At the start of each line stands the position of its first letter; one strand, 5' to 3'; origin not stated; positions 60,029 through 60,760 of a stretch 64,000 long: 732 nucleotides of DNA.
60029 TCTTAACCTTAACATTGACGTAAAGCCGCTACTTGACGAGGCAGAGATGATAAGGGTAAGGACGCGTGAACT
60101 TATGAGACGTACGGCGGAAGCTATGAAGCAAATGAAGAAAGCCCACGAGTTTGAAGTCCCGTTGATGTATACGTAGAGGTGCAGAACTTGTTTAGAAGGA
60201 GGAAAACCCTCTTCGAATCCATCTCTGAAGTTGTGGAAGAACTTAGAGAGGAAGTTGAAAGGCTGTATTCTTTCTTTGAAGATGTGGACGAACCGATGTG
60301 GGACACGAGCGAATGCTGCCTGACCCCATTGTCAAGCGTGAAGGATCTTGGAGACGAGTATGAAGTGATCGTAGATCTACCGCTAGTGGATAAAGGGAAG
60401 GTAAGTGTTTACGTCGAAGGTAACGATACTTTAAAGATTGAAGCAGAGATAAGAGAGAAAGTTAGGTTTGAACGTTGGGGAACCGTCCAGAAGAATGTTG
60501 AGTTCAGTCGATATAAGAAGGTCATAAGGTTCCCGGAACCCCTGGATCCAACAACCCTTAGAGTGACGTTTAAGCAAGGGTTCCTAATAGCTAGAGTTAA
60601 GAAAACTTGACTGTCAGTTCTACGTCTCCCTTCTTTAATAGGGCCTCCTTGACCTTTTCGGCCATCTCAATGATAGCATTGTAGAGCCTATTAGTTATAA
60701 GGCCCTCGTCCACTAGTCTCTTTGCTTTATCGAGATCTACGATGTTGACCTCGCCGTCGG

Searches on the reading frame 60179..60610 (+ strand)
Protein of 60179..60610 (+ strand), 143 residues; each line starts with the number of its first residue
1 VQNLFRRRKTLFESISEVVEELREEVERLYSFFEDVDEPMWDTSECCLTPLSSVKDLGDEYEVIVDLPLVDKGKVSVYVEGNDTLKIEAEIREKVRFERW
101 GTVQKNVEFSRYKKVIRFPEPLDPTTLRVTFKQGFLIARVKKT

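Call 70: search_protein_families(library=pfam, proteins=[window:60179-60610:+], max_evalue=0.0001)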
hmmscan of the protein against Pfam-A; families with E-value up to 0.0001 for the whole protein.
window:60179-60610:+ (143 aa): 1 family
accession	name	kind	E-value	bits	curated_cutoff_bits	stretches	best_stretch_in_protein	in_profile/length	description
PF00011.27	HSP20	-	1.4e-05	25.5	20.8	1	56-142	4-87/102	Hsp20/alpha crystallin family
